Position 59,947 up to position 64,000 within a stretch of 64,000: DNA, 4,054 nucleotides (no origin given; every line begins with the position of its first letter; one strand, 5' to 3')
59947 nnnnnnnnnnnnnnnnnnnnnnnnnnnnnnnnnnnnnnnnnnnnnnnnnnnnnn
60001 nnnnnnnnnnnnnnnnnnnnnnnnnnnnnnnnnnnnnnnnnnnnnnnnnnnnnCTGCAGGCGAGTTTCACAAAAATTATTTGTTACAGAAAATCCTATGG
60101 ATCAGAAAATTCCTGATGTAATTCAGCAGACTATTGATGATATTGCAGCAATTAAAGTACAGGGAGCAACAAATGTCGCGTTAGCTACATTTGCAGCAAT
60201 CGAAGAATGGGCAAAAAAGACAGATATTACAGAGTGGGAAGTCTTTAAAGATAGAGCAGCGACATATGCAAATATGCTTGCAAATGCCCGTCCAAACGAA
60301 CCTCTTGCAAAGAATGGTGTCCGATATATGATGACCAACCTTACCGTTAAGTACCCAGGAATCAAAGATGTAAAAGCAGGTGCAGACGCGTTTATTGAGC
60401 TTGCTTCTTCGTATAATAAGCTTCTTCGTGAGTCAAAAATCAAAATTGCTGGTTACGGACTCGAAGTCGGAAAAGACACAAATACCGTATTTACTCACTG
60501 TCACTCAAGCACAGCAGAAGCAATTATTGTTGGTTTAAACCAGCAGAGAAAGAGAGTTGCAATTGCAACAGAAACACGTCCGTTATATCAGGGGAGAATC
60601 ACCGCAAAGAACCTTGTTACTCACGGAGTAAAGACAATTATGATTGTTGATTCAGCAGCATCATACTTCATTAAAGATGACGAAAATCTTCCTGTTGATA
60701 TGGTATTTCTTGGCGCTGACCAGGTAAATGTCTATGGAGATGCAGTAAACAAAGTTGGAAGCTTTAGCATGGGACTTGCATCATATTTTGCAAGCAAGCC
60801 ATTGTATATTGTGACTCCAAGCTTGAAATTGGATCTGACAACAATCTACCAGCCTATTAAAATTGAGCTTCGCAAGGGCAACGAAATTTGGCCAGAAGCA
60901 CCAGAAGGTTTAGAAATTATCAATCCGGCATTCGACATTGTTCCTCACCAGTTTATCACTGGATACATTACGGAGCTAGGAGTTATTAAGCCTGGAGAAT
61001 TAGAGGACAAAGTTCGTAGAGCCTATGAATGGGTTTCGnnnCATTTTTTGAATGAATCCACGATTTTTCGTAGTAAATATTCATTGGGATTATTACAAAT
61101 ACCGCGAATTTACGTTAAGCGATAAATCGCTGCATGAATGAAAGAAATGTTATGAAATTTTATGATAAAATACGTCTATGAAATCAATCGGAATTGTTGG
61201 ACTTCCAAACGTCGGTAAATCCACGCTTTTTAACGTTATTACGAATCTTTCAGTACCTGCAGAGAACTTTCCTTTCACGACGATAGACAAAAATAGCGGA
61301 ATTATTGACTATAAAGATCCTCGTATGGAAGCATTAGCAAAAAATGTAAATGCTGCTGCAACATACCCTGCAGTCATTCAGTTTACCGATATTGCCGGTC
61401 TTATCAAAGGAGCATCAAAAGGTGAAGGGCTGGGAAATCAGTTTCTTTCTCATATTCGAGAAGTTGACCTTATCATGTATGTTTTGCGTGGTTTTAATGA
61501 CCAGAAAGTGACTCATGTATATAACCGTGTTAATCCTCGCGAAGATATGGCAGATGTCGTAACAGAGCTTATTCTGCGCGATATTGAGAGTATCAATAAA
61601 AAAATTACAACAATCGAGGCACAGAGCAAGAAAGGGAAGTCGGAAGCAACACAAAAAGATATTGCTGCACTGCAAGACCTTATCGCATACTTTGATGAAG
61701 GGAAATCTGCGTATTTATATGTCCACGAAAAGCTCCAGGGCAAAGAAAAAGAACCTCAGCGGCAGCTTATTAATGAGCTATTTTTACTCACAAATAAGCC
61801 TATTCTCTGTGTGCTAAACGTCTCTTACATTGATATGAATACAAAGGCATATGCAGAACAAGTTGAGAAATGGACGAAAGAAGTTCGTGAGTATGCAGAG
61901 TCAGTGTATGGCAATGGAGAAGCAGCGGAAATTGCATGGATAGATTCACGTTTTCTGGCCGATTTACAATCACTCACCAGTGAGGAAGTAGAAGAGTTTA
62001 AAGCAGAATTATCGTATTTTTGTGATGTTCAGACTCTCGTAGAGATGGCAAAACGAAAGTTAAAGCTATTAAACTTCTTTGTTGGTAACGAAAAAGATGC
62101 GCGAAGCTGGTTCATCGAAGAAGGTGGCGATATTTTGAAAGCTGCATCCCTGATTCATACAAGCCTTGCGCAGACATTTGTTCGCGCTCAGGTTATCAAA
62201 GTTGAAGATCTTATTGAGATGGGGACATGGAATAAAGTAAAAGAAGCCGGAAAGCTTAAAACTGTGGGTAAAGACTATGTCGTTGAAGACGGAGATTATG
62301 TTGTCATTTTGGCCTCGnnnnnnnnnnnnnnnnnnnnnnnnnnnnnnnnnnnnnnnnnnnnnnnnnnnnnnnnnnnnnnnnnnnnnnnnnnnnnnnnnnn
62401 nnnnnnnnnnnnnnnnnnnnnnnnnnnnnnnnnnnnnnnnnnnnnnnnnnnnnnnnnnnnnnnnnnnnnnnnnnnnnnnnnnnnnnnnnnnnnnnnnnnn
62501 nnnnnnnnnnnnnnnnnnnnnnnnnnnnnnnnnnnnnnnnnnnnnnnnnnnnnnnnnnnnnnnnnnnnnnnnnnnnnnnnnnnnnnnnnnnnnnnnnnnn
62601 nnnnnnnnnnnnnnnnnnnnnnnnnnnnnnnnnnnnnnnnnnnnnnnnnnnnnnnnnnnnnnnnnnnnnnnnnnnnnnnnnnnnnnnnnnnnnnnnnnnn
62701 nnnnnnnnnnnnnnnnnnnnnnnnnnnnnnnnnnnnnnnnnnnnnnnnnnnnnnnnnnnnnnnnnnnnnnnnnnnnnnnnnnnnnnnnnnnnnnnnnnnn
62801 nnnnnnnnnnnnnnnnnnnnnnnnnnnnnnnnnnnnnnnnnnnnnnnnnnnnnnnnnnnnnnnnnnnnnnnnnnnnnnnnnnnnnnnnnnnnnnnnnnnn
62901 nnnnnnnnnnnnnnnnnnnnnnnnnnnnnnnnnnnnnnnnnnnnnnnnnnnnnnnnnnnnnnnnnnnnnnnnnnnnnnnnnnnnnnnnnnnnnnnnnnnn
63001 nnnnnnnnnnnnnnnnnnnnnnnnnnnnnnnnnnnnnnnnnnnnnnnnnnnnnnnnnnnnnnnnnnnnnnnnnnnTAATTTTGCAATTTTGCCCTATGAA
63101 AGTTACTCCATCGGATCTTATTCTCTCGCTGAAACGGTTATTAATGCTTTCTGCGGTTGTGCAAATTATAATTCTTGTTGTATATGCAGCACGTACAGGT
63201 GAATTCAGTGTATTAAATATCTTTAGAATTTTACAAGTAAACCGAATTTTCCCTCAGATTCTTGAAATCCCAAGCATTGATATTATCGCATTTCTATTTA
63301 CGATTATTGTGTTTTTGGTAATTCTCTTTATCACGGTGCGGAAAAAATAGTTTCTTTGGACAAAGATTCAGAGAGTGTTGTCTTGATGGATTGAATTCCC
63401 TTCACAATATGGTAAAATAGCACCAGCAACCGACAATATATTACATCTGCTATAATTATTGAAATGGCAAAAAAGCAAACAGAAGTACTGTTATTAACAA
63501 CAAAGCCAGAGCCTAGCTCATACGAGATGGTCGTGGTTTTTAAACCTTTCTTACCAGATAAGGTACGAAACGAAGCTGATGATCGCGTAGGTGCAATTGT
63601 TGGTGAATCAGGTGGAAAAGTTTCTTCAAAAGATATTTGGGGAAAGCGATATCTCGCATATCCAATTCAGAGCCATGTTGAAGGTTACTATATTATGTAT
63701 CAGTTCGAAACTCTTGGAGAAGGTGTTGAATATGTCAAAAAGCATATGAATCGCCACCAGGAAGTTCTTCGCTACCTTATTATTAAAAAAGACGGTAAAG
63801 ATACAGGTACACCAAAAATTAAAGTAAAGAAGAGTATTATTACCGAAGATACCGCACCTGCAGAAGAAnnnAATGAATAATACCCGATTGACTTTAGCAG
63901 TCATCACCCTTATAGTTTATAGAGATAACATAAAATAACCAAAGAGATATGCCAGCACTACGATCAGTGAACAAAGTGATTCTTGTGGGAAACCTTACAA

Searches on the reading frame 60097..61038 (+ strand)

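Call 75: search_protein_families(library=pfam, proteins=[window:60097-61038:+], max_evalue=0.001)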
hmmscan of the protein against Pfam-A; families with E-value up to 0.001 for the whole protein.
window:60097-61038:+ (314 aa): 1 family
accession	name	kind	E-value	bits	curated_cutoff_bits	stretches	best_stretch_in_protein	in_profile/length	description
PF01008.23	IF-2B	-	1.2e-53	182.6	22.4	1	20-299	1-280/280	Initiation factor 2 subunit family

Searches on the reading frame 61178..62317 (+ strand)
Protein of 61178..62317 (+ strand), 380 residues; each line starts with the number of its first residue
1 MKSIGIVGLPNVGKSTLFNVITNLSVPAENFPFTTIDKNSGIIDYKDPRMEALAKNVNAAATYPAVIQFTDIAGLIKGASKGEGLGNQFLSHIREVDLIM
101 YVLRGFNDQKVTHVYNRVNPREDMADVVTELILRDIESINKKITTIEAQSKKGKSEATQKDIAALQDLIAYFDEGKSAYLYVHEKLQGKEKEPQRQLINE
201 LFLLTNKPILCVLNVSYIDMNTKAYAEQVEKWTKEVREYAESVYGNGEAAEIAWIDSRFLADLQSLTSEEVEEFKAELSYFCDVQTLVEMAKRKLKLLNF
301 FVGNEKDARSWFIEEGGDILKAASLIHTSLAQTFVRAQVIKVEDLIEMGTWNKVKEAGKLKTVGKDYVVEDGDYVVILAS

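Call 75: search_protein_families(library=pfam, proteins=[window:61178-62317:+], max_evalue=0.001)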
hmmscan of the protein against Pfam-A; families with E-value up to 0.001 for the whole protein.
window:61178-62317:+ (380 aa): 4 families
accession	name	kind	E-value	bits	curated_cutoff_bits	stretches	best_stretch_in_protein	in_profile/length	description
PF06071.19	YchF-GTPase_C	-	8.9e-24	83.9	27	1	297-377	1-81/84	Protein of unknown function (DUF933)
PF01926.29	MMR_HSR1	-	3.1e-23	82.5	21.9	1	4-114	2-92/113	50S ribosome-binding GTPase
PF02421.24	FeoB_N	-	1.1e-08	35.2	27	1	3-50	2-49/156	Ferrous iron transport protein B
PF02824.27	TGS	-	0.00047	20.6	22.2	0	321-378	21-59/60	TGS domain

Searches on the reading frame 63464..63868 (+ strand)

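Call 75: search_protein_families(library=pfam, proteins=[window:63464-63868:+], max_evalue=0.001)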
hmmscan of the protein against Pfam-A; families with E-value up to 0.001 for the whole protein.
window:63464-63868:+ (135 aa): 1 family
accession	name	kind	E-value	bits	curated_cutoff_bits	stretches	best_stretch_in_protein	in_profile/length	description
PF01250.22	Ribosomal_S6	-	3.7e-22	78.7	27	1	20-108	2-90/90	Ribosomal protein S6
